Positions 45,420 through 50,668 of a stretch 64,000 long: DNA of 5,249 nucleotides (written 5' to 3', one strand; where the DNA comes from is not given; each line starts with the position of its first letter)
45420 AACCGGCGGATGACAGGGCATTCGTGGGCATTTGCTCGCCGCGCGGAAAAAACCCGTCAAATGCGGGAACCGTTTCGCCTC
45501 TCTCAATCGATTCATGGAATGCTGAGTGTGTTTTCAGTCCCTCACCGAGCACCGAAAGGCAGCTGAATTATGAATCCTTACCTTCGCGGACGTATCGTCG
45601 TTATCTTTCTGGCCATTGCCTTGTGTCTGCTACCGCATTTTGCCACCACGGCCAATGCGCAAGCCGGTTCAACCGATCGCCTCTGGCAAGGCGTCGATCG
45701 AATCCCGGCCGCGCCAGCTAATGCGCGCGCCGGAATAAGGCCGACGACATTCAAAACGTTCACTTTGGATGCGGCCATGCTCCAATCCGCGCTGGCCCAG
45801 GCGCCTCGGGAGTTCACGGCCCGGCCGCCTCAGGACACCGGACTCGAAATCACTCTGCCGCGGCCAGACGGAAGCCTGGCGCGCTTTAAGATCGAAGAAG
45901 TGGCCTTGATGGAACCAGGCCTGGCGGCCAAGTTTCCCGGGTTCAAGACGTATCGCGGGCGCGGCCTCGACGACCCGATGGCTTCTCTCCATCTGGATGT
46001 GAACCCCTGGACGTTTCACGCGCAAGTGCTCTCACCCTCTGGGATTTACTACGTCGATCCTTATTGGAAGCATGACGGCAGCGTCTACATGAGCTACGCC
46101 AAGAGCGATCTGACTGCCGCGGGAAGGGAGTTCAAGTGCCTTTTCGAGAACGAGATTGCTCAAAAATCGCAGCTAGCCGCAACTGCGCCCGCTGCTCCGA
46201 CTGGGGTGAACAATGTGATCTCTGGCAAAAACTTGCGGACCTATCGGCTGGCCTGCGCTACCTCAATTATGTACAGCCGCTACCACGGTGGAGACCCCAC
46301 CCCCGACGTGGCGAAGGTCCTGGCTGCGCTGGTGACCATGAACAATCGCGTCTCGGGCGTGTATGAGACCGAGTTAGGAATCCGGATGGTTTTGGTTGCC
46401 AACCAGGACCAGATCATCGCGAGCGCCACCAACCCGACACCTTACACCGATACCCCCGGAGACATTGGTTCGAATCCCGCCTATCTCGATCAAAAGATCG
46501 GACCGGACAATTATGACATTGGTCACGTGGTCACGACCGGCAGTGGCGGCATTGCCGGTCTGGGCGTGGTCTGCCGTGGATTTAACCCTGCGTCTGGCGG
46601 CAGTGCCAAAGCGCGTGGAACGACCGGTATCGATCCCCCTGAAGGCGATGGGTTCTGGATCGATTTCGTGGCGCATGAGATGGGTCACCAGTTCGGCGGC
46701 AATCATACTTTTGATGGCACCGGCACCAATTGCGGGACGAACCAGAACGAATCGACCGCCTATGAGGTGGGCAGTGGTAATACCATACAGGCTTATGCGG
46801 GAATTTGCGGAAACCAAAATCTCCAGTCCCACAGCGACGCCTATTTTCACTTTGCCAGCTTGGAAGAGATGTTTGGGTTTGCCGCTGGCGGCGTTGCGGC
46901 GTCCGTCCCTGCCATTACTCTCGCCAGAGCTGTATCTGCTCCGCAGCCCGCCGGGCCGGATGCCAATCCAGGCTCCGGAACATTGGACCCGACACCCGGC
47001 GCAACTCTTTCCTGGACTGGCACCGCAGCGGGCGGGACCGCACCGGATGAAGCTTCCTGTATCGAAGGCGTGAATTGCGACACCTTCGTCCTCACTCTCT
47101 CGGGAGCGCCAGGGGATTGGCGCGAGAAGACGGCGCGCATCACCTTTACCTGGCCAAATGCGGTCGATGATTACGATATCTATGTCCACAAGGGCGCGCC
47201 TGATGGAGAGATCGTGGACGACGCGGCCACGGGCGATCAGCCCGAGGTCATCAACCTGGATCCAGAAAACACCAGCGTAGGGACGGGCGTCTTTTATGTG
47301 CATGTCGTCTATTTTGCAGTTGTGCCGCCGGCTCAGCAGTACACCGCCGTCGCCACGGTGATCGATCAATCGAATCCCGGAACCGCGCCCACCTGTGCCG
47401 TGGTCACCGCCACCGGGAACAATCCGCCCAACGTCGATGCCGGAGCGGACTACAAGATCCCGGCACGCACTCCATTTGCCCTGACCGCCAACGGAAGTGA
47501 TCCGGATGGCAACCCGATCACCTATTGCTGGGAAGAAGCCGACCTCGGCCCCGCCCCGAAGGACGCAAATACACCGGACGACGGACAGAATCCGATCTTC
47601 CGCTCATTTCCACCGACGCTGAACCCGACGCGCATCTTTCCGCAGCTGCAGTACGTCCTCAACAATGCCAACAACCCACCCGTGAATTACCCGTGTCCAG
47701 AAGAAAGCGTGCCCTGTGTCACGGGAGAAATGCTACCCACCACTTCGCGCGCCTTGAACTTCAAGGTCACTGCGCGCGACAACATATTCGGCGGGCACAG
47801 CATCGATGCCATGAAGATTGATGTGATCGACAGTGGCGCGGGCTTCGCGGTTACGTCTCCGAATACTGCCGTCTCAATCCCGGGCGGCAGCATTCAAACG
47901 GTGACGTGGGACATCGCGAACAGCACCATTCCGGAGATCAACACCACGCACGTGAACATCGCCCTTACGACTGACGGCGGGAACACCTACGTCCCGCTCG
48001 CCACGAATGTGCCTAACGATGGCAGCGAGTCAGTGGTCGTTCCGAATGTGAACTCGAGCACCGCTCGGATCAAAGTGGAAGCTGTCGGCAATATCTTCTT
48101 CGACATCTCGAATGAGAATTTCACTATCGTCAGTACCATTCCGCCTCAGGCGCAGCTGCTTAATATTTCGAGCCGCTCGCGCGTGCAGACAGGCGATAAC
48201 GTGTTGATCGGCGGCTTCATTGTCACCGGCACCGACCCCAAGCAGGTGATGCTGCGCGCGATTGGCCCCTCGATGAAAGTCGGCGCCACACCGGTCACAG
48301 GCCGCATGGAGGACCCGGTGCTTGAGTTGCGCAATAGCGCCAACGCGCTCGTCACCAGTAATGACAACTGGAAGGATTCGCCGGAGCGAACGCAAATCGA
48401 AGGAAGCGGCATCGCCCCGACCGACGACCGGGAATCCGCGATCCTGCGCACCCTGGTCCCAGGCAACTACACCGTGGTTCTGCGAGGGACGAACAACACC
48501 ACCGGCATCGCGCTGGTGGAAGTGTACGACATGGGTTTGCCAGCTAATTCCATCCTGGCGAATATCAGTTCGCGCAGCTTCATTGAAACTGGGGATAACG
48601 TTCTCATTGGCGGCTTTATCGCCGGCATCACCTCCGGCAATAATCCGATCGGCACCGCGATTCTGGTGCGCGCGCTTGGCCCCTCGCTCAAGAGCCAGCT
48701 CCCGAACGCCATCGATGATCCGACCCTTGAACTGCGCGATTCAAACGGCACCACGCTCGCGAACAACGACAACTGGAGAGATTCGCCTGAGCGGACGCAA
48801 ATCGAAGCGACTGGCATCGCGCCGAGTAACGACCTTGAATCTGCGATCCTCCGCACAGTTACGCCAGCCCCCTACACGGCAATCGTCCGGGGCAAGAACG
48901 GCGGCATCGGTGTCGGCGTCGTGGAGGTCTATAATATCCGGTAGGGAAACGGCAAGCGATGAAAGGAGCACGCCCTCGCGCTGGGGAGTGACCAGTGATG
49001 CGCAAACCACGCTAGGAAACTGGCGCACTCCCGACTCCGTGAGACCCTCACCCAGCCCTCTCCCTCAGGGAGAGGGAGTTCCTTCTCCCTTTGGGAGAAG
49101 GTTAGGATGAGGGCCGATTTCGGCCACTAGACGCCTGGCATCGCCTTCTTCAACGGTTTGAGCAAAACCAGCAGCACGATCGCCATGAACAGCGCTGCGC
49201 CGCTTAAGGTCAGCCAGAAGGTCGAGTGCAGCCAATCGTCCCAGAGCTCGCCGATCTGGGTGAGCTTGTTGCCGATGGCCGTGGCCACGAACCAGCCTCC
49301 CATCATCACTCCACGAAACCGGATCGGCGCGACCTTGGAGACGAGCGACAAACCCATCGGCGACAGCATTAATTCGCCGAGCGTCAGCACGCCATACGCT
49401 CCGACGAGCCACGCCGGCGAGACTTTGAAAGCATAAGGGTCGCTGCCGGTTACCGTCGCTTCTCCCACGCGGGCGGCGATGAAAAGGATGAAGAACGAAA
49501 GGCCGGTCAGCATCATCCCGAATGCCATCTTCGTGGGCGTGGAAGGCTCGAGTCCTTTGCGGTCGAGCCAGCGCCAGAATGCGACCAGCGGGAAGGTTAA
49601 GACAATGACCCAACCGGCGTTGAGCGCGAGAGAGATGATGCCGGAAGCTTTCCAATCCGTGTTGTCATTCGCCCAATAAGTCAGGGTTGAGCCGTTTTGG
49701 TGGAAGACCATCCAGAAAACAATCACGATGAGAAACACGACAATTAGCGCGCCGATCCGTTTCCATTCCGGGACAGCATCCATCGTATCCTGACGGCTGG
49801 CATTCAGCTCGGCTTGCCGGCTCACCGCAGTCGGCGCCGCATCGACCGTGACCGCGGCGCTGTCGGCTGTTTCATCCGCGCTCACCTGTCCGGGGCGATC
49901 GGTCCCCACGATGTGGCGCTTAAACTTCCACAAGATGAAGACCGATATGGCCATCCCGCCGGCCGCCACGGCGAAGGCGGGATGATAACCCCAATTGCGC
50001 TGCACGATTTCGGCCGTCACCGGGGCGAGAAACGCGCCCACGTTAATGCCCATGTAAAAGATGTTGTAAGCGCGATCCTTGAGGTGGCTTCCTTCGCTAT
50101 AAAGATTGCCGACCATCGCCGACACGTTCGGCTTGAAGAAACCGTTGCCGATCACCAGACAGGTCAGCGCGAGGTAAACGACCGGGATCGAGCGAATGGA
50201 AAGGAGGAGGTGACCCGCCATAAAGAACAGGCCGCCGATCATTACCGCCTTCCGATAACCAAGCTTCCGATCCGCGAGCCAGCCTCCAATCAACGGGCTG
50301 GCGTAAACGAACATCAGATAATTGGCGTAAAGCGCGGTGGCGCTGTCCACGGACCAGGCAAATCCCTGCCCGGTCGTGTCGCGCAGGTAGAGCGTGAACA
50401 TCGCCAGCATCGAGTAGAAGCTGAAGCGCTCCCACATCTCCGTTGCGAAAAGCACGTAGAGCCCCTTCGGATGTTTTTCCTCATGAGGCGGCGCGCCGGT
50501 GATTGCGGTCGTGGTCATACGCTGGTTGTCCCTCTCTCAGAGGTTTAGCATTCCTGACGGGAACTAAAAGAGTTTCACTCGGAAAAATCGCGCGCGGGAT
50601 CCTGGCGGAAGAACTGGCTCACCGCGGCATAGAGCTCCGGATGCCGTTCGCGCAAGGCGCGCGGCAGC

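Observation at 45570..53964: Protein-scavenging island: two unrelated secreted proteases carry the same two-module C-terminal tail, encoded by a ~0.8 kb inverted repeat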

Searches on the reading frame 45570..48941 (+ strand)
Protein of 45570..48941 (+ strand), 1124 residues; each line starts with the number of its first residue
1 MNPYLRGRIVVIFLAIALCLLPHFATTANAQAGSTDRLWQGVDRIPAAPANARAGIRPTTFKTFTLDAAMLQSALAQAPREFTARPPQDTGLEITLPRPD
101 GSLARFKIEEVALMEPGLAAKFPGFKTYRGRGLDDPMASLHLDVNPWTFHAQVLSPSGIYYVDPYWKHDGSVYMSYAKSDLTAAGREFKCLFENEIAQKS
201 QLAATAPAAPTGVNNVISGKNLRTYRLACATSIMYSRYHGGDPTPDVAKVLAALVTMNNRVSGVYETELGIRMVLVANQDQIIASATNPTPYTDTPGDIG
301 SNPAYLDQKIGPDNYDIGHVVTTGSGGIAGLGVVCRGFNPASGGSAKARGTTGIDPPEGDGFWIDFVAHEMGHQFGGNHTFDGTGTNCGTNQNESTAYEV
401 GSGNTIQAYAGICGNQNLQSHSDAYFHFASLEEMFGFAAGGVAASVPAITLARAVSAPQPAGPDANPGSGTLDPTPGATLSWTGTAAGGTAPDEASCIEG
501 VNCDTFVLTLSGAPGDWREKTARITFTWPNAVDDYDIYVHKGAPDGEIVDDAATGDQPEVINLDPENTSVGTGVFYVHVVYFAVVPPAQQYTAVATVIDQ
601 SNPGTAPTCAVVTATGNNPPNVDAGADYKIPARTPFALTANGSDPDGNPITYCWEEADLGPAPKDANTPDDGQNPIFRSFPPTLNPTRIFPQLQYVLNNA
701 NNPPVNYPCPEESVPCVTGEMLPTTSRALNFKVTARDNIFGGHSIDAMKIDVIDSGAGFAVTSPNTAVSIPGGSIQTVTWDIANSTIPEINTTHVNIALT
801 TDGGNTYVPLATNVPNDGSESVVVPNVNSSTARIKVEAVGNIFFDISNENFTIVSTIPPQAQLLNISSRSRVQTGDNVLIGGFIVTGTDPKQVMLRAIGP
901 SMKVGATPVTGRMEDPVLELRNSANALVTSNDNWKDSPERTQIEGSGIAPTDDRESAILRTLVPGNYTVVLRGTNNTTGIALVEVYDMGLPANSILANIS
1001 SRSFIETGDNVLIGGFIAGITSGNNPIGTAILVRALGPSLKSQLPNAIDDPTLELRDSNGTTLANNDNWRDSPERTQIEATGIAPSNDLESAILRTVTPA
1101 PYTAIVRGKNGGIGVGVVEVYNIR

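Call 3: search_protein_families(library=pfam, proteins=[window:45570-48941:+], max_evalue=0.01)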
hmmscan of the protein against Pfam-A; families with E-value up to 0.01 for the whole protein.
window:45570-48941:+ (1124 aa): 4 families
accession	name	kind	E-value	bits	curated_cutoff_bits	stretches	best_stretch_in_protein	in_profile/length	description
PF13583.11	Reprolysin_4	-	3.5e-27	95.8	22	1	223-425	3-191/203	Metallo-peptidase family M12B Reprolysin-like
PF13574.12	Reprolysin_2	-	2.2e-24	86.9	27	1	248-417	2-180/195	Metallo-peptidase family M12B Reprolysin-like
PF13582.12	Reprolysin_3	-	2.1e-18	67.5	22.4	1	253-380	3-123/123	Metallo-peptidase family M12B Reprolysin-like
PF13688.12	Reprolysin_5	-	1.4e-16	61.8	27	1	222-415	2-192/196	Metallo-peptidase family M12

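Call 4: search_protein_families(library=ncbifam, proteins=[window:45570-48941:+], max_evalue=0.01)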
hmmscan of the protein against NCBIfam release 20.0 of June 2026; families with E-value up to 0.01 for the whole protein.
window:45570-48941:+ (1124 aa): 1 family
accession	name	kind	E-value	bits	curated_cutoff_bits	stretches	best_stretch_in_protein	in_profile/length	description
NF038112.1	myxo_dep_M36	subfamily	4.3e-05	20.8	1500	1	596-656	1265-1325/1604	myxosortase-dependent M36 family metallopeptidase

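Call 14: find_homologous_proteins(query=window:45570-48941:+, region=861-1124)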
Query window:45570-48941:+, residues 861-1124 (264 aa): 7999 proteins with E <= 0.001 among 8000 candidates; the best 120 are listed.
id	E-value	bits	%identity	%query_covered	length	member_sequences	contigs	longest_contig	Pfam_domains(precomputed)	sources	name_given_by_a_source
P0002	1.2e-182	623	48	99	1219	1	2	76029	PF05345.19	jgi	jgi:hypothetical protein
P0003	1.3e-155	534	55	100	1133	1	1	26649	PF03160.21,PF05726.20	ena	-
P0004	1.4e-152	524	46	100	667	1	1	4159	PF00413.31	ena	-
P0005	1.3e-151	521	92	100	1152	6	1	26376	PF13582.13,PF13688.13,PF13574.13,PF13583.12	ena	-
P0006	4.8e-148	510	55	100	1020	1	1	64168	PF03160.21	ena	-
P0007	5.8e-146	503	88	100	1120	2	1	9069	PF13582.13,PF13688.13,PF13574.13,PF13583.12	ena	-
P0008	6.9e-145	499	52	99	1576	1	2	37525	PF01839.30,PF03160.21,PF13517.13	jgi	jgi:hypothetical protein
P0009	5.9e-143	493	88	100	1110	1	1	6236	PF13582.13,PF13688.13,PF13574.13,PF13583.12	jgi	-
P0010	2.5e-141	488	52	100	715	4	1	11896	PF00127.27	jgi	jgi:plastocyanin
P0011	1.1e-139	482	49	98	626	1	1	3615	-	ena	-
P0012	1.7e-139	482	50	98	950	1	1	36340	PF05345.19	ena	-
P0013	5.4e-139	480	86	100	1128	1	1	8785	PF13582.13,PF13688.13,PF13574.13,PF13583.12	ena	-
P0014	1.1e-138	479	83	100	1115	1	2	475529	PF13582.13,PF13688.13,PF13574.13,PF13583.12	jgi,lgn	jgi:hypothetical protein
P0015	1.1e-137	476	53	100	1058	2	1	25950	-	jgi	jgi:hypothetical protein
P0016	3.3e-137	474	53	99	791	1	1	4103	-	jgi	jgi:hypothetical protein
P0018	5.7e-135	467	81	100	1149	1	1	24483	PF13582.13,PF13688.13,PF13574.13,PF13583.12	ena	-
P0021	3.9e-131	454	83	100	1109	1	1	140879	PF13582.13,PF13688.13,PF13574.13,PF13583.12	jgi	jgi:hypothetical protein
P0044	1.9e-123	429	76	100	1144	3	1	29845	PF13582.13,PF13688.13,PF13574.13,PF13583.12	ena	-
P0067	1.2e-113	397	73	100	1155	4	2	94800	PF13582.13,PF13688.13,PF13574.13,PF13583.12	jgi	jgi:hypothetical protein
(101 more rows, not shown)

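Call 21: find_encoding_contigs(protein=P0014, flank=10000, max_places=2)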
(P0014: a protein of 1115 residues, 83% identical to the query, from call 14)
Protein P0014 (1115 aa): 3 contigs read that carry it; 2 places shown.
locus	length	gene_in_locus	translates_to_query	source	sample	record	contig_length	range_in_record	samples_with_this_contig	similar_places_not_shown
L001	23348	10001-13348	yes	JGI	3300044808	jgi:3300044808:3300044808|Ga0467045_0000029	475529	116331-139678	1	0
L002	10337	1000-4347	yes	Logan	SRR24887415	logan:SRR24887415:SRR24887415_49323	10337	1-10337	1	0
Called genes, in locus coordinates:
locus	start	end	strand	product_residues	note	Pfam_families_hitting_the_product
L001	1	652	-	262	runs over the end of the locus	PF09837:DUF2064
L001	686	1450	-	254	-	PF01209:Ubie_methyltran, PF05175:MTS (weak), PF07021:MetW (weak), PF13489:Methyltransf_23, PF13847:Methyltransf_31, PF08241:Methyltransf_11, PF08242:Methyltransf_12, PF13649:Methyltransf_25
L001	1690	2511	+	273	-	PF04199:Cyclase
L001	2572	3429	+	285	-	PF02574:S-methyl_trans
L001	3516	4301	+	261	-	PF09335:VTT_dom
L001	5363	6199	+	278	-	PF01134:GIDA, PF21680:GIDA_C_1st (weak), PF13932:SAM_GIDA_C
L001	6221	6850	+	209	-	PF02660:G3P_acyltransf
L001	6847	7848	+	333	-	PF01210:NAD_Gly3P_dh_N, PF07479:NAD_Gly3P_dh_C, PF20618:GPD_NAD_C_bact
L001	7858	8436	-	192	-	PF00551:Formyl_trans_N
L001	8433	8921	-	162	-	PF01467:CTP_transf_like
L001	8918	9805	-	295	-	PF00781:DAGK_cat, PF19279:YegS_C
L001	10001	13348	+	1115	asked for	PF13574:Reprolysin_2, PF13583:Reprolysin_4, PF13688:Reprolysin_5, PF13582:Reprolysin_3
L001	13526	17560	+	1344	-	PF07504:FTP, PF01447:Peptidase_M4, PF02868:Peptidase_M4_C, PF20773:InhA-like_MAM (weak)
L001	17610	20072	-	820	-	PF00082:Peptidase_S8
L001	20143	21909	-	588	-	PF00939:Na_sulph_symp (weak), PF03600:CitMHS, PF02080:TrkA_C, PF00939:Na_sulph_symp (weak)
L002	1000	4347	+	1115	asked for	PF13574:Reprolysin_2, PF13583:Reprolysin_4, PF13688:Reprolysin_5, PF13582:Reprolysin_3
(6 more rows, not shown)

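Call 22: find_encoding_contigs(protein=P0021, flank=10000, max_places=2)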
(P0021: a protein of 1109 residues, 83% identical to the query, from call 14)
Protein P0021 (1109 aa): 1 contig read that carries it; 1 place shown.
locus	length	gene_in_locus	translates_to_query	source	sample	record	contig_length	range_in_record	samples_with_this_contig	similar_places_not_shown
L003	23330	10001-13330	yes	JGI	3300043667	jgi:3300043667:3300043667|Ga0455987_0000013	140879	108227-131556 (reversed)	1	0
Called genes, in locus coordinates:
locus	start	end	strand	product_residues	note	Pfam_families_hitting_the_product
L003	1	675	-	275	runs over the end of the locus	PF01983:CofC (faint), PF09837:DUF2064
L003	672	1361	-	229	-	PF01209:Ubie_methyltran, PF05175:MTS, PF13489:Methyltransf_23, PF13847:Methyltransf_31, PF08241:Methyltransf_11, PF08242:Methyltransf_12, PF13649:Methyltransf_25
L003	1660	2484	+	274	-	PF04199:Cyclase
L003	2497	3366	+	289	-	PF02574:S-methyl_trans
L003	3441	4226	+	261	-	PF09335:VTT_dom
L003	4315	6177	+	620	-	PF01134:GIDA, PF12831:FAD_oxidored (weak), PF21680:GIDA_C_1st (weak), PF13932:SAM_GIDA_C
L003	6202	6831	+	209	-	PF02660:G3P_acyltransf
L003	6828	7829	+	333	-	PF01210:NAD_Gly3P_dh_N, PF07479:NAD_Gly3P_dh_C, PF20618:GPD_NAD_C_bact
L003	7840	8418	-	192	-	PF00551:Formyl_trans_N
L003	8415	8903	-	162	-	PF01467:CTP_transf_like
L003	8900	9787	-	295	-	PF00781:DAGK_cat, PF19279:YegS_C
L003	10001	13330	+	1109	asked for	PF13583:Reprolysin_4, PF13688:Reprolysin_5, PF13574:Reprolysin_2, PF13582:Reprolysin_3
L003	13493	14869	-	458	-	PF07690:MFS_1, PF00854:PTR2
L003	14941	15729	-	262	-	PF06167:Peptidase_M90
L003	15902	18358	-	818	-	PF00082:Peptidase_S8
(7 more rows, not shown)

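Call 49: find_encoding_contigs(protein=P0005, flank=9000, max_places=1)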
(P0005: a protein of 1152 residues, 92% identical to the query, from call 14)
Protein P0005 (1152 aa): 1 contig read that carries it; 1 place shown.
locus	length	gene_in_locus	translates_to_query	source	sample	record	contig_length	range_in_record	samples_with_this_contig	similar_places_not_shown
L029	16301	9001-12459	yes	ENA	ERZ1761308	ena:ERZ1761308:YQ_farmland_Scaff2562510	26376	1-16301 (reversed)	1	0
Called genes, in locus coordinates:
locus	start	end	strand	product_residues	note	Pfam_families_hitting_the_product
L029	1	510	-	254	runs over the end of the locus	PF01209:Ubie_methyltran, PF05175:MTS (weak), PF13489:Methyltransf_23, PF07021:MetW (weak), PF13847:Methyltransf_31, PF08241:Methyltransf_11, PF08242:Methyltransf_12, PF13649:Methyltransf_25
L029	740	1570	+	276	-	PF04199:Cyclase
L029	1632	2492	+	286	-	PF02574:S-methyl_trans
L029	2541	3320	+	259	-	PF09335:VTT_dom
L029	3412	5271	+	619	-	PF01134:GIDA, PF12831:FAD_oxidored (weak), PF21680:GIDA_C_1st, PF13932:SAM_GIDA_C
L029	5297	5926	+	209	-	PF02660:G3P_acyltransf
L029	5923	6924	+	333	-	PF01210:NAD_Gly3P_dh_N, PF07479:NAD_Gly3P_dh_C, PF20618:GPD_NAD_C_bact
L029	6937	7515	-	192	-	PF00551:Formyl_trans_N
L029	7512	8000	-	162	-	PF01467:CTP_transf_like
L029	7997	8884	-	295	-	PF00781:DAGK_cat, PF19279:YegS_C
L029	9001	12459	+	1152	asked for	PF13583:Reprolysin_4, PF13688:Reprolysin_5, PF13574:Reprolysin_2, PF13582:Reprolysin_3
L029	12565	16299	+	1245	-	?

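Call 50: find_encoding_contigs(protein=P0067, flank=9000, max_places=1)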
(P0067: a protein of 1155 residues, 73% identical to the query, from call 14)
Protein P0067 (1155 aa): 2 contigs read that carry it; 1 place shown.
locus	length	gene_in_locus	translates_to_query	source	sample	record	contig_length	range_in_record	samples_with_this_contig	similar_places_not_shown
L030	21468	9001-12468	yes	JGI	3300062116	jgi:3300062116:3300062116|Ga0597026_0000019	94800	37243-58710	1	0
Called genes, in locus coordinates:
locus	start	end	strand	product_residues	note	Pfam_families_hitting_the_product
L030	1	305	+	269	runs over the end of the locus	PF09335:VTT_dom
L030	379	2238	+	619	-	PF01134:GIDA, PF12831:FAD_oxidored (weak), PF21680:GIDA_C_1st, PF13932:SAM_GIDA_C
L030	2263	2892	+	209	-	PF02660:G3P_acyltransf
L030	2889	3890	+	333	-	PF01210:NAD_Gly3P_dh_N, PF07479:NAD_Gly3P_dh_C, PF20618:GPD_NAD_C_bact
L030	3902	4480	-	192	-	PF00551:Formyl_trans_N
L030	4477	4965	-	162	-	PF01467:CTP_transf_like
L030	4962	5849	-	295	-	PF00781:DAGK_cat, PF19279:YegS_C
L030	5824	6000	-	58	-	-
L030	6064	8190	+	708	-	PF05593:RHS_repeat (faint), PF25023:TEN_YD-shell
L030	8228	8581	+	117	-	-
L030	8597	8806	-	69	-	-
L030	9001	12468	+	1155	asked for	PF13574:Reprolysin_2, PF13582:Reprolysin_3, PF13583:Reprolysin_4, PF13688:Reprolysin_5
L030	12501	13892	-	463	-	PF07690:MFS_1, PF00854:PTR2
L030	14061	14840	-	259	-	PF06167:Peptidase_M90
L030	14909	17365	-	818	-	PF00082:Peptidase_S8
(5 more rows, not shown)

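Call 51: find_encoding_contigs(protein=P0018, flank=9000, max_places=1)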
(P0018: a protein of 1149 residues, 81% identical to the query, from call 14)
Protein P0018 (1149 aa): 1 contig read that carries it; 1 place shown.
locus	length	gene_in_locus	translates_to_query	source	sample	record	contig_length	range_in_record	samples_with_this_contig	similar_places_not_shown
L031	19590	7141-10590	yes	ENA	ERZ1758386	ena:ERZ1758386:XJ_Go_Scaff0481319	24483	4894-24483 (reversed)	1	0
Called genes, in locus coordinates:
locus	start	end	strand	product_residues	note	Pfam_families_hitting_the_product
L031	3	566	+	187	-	?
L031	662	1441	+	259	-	PF09335:VTT_dom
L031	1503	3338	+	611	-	PF01134:GIDA, PF21680:GIDA_C_1st (weak), PF13932:SAM_GIDA_C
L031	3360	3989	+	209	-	PF02660:G3P_acyltransf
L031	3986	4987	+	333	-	PF01210:NAD_Gly3P_dh_N, PF07479:NAD_Gly3P_dh_C, PF20618:GPD_NAD_C_bact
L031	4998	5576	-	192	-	PF00551:Formyl_trans_N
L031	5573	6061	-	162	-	PF01467:CTP_transf_like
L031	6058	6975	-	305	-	PF00781:DAGK_cat, PF19279:YegS_C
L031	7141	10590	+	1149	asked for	PF13583:Reprolysin_4, PF13688:Reprolysin_5, PF13574:Reprolysin_2, PF13582:Reprolysin_3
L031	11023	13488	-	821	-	PF00082:Peptidase_S8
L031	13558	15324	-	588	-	PF03600:CitMHS, PF02080:TrkA_C, PF00939:Na_sulph_symp (weak)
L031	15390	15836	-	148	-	PF13527:Acetyltransf_9 (weak), PF00583:Acetyltransf_1, PF13508:Acetyltransf_7, PF08445:FR47 (weak)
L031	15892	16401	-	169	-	PF13473:Cupredoxin_1 (weak)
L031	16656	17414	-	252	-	PF14329:DUF4386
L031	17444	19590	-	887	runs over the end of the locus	PF12704:MacB_PCD, PF02687:FtsX, PF12704:MacB_PCD, PF02687:FtsX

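Call 52: find_encoding_contigs(protein=P0044, flank=9000, max_places=1)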
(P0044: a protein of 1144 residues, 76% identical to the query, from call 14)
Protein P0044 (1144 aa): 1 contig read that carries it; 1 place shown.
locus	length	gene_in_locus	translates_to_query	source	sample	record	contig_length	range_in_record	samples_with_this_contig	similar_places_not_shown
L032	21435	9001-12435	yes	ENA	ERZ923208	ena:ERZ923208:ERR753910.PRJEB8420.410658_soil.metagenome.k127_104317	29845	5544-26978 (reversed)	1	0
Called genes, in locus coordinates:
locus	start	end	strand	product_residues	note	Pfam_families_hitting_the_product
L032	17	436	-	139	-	-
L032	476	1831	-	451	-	PF13520:AA_permease_2, PF00324:AA_permease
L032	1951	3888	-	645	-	PF07995:GSDH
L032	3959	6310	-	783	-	-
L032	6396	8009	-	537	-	-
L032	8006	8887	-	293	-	PF00005:ABC_tran, PF13304:AAA_21 (weak)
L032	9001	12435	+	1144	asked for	PF13574:Reprolysin_2, PF13582:Reprolysin_3, PF13583:Reprolysin_4, PF13688:Reprolysin_5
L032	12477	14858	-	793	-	PF13271:DUF4062, PF13424:TPR_12, PF13374:TPR_10, PF13424:TPR_12, PF24885:TPR_NPHP3, PF13374:TPR_10, PF13424:TPR_12, PF13374:TPR_10, +16 more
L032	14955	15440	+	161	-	-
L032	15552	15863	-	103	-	-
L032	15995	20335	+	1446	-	PF05547:Peptidase_M6, PF20773:InhA-like_MAM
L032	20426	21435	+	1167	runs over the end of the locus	-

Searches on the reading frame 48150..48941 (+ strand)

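Call 4: search_protein_families(library=ncbifam, proteins=[window:48150-48941:+], max_evalue=0.01)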
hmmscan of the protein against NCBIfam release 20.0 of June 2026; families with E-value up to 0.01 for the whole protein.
window:48150-48941:+ (264 aa): 2 families
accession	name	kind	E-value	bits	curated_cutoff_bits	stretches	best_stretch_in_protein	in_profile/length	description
NF038127.1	FDP_fam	subfamily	0.0002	21.8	29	1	53-118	49-112/150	DVUA0089 family protein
TIGR00057.1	TIGR00057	equivalog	0.003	16.8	123.2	0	88-141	72-127/202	L-threonylcarbamoyladenylate synthase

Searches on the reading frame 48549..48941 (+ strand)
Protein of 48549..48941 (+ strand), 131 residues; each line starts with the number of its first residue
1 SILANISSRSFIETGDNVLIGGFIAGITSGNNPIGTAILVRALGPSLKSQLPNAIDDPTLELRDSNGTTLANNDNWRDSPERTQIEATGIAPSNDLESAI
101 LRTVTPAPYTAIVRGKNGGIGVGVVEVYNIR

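Call 15: search_protein_families(library=pfam, proteins=[window:48549-48941:+], max_evalue=10)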
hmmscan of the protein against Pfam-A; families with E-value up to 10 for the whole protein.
seq(131 aa): 1 family
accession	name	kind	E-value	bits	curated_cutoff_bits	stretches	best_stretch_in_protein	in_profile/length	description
PF20005.5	fvmX7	-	0.22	11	24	1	66-115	126-175/421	FtsH ternary system domain X7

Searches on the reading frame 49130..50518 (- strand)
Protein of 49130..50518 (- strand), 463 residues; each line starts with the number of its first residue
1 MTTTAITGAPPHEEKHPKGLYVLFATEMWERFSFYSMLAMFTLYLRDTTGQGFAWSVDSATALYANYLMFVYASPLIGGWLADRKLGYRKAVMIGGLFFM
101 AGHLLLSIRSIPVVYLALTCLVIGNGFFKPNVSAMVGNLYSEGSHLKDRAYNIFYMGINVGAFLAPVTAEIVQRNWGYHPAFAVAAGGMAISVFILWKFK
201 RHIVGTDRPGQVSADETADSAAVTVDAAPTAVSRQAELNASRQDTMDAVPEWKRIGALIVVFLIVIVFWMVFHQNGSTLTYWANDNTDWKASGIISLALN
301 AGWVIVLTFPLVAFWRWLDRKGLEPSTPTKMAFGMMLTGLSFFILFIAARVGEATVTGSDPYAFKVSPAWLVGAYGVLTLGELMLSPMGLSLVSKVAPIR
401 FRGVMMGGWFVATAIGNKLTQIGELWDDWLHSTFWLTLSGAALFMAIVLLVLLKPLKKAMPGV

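Call 3: search_protein_families(library=pfam, proteins=[window:49130-50518:-], max_evalue=0.01)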
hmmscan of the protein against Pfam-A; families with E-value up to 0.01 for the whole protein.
window:49130-50518:- (463 aa): 2 families
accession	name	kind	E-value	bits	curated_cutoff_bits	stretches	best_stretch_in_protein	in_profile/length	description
PF00854.27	PTR2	-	9.4e-53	179.9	27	1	90-420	2-372/392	POT family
PF07690.21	MFS_1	-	7.1e-23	81.5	33.4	1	36-416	10-342/347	Major Facilitator Superfamily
